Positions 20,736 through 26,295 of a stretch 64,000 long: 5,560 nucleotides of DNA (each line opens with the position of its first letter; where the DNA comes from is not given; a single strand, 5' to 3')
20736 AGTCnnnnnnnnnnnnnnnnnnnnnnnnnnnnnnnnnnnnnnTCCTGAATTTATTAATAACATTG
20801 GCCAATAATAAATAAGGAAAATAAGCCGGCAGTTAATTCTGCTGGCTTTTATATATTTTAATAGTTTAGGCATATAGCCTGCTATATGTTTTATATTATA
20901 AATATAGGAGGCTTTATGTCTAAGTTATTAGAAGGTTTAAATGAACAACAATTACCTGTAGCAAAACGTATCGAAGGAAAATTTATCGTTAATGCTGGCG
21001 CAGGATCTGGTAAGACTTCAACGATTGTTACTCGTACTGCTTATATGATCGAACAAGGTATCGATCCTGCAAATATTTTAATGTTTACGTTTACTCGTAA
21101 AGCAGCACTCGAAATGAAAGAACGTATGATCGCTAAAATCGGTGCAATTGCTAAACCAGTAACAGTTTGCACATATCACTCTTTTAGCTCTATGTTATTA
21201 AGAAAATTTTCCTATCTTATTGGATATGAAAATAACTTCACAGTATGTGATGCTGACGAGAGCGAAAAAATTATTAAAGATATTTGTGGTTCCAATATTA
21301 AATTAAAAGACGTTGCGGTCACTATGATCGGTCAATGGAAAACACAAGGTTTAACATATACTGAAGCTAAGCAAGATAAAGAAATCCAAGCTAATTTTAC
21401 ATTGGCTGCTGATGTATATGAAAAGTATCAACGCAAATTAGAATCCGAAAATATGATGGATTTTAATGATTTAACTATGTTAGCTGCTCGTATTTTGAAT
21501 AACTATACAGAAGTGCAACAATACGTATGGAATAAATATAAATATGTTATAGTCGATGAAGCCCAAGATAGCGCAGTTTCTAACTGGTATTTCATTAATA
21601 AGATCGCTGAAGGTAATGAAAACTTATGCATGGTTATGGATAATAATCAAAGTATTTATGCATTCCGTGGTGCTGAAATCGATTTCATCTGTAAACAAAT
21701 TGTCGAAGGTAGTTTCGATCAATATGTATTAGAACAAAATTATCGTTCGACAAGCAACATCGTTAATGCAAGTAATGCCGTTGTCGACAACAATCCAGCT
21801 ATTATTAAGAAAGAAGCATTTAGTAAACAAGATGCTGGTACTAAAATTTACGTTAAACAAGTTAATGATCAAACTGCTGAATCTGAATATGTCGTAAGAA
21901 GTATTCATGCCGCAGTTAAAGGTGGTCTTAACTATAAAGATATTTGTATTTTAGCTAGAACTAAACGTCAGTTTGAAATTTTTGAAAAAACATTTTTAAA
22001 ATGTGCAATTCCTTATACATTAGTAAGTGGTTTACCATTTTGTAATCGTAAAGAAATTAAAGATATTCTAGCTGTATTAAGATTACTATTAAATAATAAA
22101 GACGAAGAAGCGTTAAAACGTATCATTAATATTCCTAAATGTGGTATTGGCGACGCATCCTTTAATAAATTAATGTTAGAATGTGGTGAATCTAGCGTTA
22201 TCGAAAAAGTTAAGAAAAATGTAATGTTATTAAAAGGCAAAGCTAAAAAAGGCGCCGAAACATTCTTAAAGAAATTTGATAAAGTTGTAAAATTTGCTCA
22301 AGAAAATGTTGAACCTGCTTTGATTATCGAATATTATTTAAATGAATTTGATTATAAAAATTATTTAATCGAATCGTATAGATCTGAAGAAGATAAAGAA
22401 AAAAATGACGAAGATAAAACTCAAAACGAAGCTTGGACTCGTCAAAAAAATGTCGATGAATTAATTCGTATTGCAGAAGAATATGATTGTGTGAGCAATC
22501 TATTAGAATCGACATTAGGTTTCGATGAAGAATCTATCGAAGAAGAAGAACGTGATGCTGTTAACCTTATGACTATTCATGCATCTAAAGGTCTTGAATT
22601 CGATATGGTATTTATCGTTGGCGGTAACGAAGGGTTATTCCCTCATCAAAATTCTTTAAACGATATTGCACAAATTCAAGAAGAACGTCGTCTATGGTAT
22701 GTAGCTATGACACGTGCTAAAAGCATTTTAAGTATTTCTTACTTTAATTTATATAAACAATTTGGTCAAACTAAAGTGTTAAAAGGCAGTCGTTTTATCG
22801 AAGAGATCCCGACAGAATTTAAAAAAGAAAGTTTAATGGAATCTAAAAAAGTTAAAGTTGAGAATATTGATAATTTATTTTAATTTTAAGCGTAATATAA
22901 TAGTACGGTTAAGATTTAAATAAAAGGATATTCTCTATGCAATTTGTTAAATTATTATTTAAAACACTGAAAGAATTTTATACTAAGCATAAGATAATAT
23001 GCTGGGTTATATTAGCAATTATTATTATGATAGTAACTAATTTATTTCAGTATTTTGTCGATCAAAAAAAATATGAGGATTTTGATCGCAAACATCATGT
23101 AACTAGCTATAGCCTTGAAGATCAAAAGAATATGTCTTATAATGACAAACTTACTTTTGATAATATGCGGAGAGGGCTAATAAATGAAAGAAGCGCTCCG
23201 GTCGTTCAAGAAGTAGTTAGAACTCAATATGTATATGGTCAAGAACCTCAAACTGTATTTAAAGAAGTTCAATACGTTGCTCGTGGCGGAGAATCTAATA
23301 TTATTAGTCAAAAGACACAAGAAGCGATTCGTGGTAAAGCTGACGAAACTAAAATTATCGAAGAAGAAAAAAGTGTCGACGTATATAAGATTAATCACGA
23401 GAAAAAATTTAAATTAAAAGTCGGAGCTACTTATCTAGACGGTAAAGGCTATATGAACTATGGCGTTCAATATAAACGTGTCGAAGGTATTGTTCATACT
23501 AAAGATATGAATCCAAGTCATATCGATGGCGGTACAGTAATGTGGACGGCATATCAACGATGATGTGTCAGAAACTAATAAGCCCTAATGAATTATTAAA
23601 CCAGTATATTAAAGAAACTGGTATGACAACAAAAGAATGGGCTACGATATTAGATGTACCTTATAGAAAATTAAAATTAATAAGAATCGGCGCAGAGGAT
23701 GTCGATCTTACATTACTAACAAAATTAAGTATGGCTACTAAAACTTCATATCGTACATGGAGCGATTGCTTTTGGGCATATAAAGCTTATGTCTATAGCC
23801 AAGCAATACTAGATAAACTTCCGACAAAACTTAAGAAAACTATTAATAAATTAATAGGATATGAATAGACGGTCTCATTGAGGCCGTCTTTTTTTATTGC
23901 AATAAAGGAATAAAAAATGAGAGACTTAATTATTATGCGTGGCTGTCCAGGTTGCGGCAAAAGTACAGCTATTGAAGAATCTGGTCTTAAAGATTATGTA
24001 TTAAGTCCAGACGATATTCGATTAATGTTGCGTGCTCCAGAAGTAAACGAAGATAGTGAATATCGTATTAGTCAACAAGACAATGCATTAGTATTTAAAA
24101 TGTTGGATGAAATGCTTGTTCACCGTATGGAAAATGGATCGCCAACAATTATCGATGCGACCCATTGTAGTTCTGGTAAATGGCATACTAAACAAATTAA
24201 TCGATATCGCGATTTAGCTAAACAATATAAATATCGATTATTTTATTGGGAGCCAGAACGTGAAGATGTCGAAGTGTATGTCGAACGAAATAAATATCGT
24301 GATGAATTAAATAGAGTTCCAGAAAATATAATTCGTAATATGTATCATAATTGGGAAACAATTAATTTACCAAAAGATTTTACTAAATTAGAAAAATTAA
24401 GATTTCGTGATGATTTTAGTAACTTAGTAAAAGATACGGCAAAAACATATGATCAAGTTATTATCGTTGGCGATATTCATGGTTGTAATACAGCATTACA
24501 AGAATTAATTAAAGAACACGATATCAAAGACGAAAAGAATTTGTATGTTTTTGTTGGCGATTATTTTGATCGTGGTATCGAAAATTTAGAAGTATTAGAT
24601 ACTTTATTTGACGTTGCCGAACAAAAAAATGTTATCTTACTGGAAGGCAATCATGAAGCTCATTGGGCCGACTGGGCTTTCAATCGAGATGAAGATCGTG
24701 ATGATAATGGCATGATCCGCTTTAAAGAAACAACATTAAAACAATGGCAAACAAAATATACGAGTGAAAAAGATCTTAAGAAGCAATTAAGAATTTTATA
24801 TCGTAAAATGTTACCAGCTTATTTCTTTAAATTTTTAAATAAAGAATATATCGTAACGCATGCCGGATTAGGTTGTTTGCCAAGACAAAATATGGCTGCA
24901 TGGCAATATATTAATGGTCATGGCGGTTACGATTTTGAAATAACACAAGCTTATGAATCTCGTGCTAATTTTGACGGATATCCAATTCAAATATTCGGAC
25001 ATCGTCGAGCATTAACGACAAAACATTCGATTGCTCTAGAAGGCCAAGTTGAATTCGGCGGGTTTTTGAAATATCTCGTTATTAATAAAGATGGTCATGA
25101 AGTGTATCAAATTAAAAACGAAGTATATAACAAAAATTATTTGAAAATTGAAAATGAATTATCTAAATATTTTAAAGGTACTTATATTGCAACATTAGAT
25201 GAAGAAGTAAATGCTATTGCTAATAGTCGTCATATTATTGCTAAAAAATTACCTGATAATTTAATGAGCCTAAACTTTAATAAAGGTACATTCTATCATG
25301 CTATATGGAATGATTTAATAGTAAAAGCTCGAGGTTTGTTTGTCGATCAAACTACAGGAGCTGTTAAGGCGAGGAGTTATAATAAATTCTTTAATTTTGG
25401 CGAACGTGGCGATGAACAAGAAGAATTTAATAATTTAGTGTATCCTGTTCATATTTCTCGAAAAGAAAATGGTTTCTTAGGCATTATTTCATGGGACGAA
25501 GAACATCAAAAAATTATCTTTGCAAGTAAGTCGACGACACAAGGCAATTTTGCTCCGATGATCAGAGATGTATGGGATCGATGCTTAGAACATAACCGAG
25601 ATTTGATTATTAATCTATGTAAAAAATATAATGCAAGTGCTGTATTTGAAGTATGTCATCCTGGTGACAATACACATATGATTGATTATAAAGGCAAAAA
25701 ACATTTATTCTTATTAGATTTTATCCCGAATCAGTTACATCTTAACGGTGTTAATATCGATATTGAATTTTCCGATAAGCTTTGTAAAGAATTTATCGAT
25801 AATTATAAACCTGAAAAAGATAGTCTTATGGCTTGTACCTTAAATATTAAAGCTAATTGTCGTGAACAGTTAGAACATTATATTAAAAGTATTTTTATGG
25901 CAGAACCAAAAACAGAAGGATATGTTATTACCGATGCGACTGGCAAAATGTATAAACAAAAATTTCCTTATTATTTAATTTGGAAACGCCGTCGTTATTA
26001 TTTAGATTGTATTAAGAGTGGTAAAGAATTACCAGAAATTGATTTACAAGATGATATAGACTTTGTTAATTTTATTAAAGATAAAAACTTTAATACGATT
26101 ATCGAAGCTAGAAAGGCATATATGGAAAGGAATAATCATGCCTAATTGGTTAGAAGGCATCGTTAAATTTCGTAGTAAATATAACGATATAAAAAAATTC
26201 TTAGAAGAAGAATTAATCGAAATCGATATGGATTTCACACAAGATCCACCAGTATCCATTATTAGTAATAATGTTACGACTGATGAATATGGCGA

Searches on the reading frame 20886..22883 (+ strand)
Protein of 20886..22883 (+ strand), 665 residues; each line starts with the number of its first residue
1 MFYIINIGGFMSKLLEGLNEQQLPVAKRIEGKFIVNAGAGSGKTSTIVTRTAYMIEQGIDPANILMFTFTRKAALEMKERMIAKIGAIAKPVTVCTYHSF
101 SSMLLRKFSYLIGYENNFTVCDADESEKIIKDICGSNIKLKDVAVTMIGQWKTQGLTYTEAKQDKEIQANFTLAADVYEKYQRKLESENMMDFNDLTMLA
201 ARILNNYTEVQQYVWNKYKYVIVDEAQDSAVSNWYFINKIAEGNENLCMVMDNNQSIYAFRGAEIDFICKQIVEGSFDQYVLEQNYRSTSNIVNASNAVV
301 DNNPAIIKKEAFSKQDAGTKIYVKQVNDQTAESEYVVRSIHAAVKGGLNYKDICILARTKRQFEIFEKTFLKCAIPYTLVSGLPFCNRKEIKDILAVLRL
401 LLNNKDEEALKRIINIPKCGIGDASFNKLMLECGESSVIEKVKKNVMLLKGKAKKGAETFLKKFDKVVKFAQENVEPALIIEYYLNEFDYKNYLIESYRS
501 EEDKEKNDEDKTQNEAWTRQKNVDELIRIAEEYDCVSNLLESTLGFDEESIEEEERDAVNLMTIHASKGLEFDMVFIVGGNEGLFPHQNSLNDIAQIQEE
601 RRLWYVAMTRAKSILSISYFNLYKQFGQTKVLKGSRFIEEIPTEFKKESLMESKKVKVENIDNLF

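Call 7: search_protein_families(library=phrogs, proteins=[window:20886-22883:+], max_evalue=0.00001)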
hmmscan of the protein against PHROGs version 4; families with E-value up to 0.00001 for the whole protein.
window:20886-22883:+ (665 aa): 2 families
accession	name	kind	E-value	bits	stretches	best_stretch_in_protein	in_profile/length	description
phrog_1967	-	DNA, RNA and nucleotide metabolism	3.5e-113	380.7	1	10-649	145-700/776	DNA helicase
phrog_25205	-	unknown function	1.9e-10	40.7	1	27-265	12-230/607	-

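Call 11: search_dna_similar(query=window:20886-22883:+, collection=phages, mode=protein, max_rows=25)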
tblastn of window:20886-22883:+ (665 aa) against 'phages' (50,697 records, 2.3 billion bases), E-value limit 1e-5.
Records with a match: 152; places in all: 155; records where one place covers at least 80% of the query: 85.
Best place of each record, by identity: <60% 152.
By first word of the organism name: Bacteriophage 47; Bacillus 42; Listeria 16; Acinetobacter 14; Salmonella 4; Clostridium 4; Pseudomonas 4; Escherichia 3; Staphylococcus 2; Enterococcus 2; and 11 more.
By host as written in the record: - 53; Listeria monocytogenes 16; Bacillus subtilis BEST7003 8; Bacillus subtilis 8; Bacillus subtilis subsp. subtilis str. 168 6; Acinetobacter baumannii 4; Bacillus cereus 3; Escherichia coli O157:H7 ATCC 43895 3; and 37 more.
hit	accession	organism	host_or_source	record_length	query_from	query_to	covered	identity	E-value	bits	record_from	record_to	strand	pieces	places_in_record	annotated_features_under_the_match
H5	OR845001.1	Staphylococcus phage SA 1306 Kay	Staphylococcus aureus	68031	11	653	97%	35.1%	6e-105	356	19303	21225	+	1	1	record has no annotation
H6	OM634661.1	Bacillus phage vB_BauM_KLEB27-3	Bacillus australimaris sKR4M-27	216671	14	642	95%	35.8%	4e-100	342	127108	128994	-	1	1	DNA helicase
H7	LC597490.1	Bacillus phage vB_BceM_WH1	Bacillus cereus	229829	8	647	96%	35.0%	3e-96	331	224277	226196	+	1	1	UvrD-helicase domain-containing protein_gp294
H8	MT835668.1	Bacteriophage sp.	human fecal samples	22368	14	655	97%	34.3%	2e-98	337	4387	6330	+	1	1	record has no annotation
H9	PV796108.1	Bacillus phage Edson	Bacillus cereus BC102p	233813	8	647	96%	34.4%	2e-91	317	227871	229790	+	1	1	DNA helicase PcrA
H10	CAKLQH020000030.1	Acinetobacter phage MD-2021a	not known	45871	18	662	97%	34.1%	2e-88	308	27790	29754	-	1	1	rep_2: ATP-dependent DNA helicase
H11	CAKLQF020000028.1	Acinetobacter phage MD-2021a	not known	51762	18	662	97%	34.1%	2e-88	308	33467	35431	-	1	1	rep_2: ATP-dependent DNA helicase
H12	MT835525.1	Bacteriophage sp.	human fecal samples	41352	14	654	96%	34.2%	1e-98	338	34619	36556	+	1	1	record has no annotation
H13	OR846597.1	Enterococcus phage Efs 1-1-1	Enterococcus faecalis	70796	14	644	95%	34.5%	5e-87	304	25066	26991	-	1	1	record has no annotation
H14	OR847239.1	Listeria phage LM 4-11-1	Listeria monocytogenes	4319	12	645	95%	34.1%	5e-90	311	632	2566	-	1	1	record has no annotation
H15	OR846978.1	Listeria phage LM 4-11-1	Listeria monocytogenes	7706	13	645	95%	33.9%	3e-89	310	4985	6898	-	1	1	record has no annotation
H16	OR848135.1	Listeria phage LM 4-14-1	Listeria monocytogenes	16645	13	645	95%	33.9%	4e-89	310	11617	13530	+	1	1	record has no annotation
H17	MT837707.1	Bacteriophage sp.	human fecal samples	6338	18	642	94%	34.4%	5e-94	324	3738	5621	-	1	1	record has no annotation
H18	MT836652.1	Bacteriophage sp.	human fecal samples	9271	6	645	96%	33.5%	4e-93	321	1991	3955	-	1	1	record has no annotation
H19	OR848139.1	Listeria phage LM 4-14-1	Listeria monocytogenes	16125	13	645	95%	33.8%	5e-89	309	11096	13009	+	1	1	record has no annotation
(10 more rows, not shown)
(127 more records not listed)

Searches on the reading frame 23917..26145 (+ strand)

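Call 7: search_protein_families(library=phrogs, proteins=[window:23917-26145:+], max_evalue=0.00001)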
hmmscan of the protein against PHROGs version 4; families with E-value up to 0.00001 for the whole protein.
window:23917-26145:+ (742 aa): 8 families
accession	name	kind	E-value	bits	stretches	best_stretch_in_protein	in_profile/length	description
phrog_8238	-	DNA, RNA and nucleotide metabolism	1e-160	537.3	1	1-705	1-689/737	RNA ligase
phrog_246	-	other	3.3e-29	103.2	1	3-415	8-408/417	NinI-like serine-threonine phosphatase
phrog_562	-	tail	1.2e-24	88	1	451-715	37-276/377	RNA ligase and tail fiber protein attachment catalyst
phrog_21952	-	DNA, RNA and nucleotide metabolism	1.4e-22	81.6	1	446-693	22-270/327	RNA ligase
phrog_505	-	other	6e-20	72.9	1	1-155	1-149/295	polynucleotide kinase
phrog_2071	-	other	5.8e-15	56.8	1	3-203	17-182/282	ATPase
phrog_20114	-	other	3.8e-14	54.2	1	178-253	2-76/131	phosphoesterase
phrog_9096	-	unknown function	4.1e-08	34.3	1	176-248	10-78/157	-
